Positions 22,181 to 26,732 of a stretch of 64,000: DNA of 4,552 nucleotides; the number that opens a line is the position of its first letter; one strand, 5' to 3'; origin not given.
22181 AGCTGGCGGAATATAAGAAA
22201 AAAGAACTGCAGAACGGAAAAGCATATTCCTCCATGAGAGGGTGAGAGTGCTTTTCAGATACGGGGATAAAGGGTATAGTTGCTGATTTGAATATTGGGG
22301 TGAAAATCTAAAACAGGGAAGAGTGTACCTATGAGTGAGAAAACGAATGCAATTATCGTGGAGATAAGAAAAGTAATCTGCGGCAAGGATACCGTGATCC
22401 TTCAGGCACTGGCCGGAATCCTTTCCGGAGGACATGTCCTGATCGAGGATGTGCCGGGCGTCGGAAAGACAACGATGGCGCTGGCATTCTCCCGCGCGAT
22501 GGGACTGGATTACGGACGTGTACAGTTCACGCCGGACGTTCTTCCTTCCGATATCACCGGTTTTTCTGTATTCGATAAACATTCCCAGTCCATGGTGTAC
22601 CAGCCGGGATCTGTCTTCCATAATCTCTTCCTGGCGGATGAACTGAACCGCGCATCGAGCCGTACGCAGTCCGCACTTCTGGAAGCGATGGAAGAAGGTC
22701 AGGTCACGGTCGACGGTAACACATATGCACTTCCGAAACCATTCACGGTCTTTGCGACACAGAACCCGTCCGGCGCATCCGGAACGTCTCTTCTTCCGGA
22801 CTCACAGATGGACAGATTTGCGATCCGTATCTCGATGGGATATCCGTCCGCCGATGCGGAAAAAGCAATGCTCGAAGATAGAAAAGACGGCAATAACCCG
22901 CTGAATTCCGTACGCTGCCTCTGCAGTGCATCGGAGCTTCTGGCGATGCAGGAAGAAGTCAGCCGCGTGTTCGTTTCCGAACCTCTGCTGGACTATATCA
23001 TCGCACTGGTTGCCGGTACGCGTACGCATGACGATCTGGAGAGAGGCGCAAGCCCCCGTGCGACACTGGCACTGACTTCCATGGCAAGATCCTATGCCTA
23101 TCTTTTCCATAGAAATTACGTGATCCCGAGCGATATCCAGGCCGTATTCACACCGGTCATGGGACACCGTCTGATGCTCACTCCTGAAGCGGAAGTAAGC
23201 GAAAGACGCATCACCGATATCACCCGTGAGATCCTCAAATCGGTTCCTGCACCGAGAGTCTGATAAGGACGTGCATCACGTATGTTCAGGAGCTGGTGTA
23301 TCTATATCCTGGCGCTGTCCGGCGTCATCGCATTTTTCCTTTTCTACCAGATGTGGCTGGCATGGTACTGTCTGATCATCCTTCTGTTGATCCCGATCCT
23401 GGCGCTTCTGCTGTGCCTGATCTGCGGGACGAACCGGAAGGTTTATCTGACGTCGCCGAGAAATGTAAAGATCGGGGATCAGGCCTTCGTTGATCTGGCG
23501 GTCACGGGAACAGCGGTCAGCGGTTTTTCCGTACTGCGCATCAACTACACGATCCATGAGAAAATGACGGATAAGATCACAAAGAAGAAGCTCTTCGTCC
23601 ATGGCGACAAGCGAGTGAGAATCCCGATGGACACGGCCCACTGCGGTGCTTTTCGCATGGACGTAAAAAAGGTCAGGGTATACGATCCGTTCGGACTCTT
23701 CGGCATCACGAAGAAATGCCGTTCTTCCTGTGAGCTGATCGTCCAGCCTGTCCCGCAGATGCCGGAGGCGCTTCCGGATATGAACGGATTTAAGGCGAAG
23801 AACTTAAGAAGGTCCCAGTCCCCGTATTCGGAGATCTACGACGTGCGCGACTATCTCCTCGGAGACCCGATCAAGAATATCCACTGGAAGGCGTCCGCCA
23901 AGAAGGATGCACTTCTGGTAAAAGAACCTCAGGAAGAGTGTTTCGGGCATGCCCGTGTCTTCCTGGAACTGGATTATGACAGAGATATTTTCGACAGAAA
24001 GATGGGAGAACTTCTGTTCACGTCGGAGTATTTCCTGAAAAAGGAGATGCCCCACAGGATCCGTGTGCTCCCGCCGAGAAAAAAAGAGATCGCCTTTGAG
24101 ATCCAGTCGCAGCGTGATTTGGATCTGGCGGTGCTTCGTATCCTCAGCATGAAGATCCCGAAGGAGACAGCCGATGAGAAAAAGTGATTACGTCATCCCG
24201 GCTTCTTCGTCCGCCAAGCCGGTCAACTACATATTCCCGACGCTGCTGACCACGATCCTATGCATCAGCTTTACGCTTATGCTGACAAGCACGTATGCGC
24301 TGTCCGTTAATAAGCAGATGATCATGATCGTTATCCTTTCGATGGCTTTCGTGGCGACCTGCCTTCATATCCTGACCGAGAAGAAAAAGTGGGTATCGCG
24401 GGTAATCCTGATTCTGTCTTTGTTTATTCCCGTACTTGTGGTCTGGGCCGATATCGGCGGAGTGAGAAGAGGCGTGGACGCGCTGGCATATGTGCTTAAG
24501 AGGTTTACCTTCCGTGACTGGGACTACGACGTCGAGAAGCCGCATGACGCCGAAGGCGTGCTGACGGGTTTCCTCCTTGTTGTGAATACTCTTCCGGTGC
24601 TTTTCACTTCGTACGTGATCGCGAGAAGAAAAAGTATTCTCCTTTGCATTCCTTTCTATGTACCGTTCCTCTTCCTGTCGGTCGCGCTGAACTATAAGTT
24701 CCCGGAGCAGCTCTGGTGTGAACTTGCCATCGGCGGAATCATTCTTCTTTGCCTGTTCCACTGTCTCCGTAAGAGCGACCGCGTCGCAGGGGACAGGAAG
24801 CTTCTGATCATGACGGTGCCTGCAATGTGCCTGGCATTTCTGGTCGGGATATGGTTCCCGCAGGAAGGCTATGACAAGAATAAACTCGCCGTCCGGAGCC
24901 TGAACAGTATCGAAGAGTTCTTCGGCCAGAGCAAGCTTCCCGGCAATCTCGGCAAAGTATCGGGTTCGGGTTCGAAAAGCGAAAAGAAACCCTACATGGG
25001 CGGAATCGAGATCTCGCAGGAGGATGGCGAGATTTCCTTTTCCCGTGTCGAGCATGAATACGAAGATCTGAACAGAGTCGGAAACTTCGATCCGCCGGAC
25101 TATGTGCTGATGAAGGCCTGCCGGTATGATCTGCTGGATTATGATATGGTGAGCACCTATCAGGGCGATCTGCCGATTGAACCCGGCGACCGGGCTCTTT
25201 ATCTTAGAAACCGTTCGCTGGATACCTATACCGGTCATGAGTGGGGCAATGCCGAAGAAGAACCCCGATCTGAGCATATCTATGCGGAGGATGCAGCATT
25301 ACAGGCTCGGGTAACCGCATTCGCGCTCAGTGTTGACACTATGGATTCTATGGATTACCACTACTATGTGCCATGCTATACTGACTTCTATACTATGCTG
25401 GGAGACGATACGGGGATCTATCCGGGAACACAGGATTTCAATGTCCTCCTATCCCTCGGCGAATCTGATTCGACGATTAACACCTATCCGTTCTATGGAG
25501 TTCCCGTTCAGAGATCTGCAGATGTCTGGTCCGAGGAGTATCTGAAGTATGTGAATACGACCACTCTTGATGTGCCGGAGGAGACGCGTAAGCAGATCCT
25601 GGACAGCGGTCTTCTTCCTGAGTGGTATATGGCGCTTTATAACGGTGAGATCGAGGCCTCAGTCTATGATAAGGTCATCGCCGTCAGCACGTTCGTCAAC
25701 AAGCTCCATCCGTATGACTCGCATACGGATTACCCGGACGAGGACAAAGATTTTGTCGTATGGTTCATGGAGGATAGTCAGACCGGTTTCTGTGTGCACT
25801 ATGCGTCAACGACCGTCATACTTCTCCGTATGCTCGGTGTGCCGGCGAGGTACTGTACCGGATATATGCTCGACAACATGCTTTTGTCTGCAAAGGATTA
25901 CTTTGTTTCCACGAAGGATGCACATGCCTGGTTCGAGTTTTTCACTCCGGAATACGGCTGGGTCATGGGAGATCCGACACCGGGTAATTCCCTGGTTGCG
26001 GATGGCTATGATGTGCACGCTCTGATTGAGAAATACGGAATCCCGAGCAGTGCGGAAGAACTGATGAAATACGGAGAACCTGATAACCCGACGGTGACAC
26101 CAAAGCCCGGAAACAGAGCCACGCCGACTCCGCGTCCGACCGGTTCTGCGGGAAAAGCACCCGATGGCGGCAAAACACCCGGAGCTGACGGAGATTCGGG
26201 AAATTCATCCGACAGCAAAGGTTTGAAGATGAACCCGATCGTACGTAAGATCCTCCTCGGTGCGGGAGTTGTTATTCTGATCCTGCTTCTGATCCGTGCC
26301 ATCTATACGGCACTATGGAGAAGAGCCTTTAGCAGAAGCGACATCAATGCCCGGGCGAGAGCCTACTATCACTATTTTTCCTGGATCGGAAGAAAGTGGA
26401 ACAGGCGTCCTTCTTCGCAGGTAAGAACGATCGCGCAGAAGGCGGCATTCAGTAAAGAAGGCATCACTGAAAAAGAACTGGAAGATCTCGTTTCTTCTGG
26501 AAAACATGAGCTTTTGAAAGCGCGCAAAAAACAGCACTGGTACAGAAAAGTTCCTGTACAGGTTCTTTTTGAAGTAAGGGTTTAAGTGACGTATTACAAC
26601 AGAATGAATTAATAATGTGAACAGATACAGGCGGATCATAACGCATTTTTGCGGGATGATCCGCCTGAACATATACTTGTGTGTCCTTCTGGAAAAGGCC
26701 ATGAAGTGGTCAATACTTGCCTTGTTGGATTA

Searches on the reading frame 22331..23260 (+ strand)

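Call 57: search_protein_families(library=pfam, proteins=[window:22331-23260:+], max_evalue=0.00001)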
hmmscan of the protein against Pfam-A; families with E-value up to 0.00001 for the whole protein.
window:22331-23260:+ (310 aa): 3 families
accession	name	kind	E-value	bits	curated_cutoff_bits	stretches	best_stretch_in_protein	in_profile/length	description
PF07726.17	AAA_3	-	2.5e-54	183.1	27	1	35-164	1-130/131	ATPase family associated with various cellular activities (AAA)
PF17863.7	AAA_lid_2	-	1.7e-19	69.8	22.7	1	230-301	3-74/74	AAA lid domain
PF07728.20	AAA_5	-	8.5e-10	39.2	22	1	36-156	2-133/139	AAA domain (dynein-related subfamily)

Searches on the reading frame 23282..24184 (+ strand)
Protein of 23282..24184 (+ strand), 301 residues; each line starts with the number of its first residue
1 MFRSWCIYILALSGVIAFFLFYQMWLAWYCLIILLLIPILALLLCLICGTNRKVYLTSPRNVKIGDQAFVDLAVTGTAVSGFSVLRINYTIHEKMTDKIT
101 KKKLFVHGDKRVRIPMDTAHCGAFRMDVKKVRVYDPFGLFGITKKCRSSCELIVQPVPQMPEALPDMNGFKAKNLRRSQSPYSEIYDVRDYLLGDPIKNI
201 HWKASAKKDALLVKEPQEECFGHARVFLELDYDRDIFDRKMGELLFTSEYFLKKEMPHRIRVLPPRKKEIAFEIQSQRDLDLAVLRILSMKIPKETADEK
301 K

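Call 57: search_protein_families(library=pfam, proteins=[window:23282-24184:+], max_evalue=0.00001)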
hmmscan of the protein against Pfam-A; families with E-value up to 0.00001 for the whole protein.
window:23282-24184:+ (301 aa): 1 family
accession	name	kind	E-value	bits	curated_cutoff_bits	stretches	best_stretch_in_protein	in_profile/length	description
PF01882.25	DUF58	-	2.4e-06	27.4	23.4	0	187-219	1-33/216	Protein of unknown function DUF58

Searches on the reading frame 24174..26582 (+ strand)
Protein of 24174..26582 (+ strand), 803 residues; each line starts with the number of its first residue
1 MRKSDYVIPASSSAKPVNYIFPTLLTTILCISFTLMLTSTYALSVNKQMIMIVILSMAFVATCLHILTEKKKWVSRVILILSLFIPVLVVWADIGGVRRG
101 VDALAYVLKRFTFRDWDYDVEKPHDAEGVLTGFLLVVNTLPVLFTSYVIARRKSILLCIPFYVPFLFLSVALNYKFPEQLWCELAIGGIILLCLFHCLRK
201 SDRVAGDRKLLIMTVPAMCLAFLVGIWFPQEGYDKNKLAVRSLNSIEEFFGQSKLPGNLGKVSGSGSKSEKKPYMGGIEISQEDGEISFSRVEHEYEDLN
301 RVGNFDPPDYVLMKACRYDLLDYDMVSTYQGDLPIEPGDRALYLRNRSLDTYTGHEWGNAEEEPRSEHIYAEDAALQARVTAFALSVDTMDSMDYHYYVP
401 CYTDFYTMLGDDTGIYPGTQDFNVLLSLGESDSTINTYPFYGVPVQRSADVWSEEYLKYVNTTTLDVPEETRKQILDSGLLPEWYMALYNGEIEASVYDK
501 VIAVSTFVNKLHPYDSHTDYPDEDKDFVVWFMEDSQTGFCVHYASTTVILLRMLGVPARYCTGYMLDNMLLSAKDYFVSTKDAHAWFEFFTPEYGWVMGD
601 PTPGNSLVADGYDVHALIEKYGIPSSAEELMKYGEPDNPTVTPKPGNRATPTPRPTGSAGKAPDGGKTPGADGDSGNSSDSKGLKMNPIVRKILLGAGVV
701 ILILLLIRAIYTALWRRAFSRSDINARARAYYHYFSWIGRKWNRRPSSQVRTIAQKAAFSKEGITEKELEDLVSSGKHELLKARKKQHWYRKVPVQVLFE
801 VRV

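Call 57: search_protein_families(library=pfam, proteins=[window:24174-26582:+], max_evalue=0.00001)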
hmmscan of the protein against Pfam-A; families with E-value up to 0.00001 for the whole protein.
window:24174-26582:+ (803 aa): 1 family
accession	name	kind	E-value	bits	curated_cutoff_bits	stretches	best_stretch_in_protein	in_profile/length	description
PF01841.26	Transglut_core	-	2.3e-20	73.3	23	1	495-601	12-108/108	Transglutaminase-like superfamily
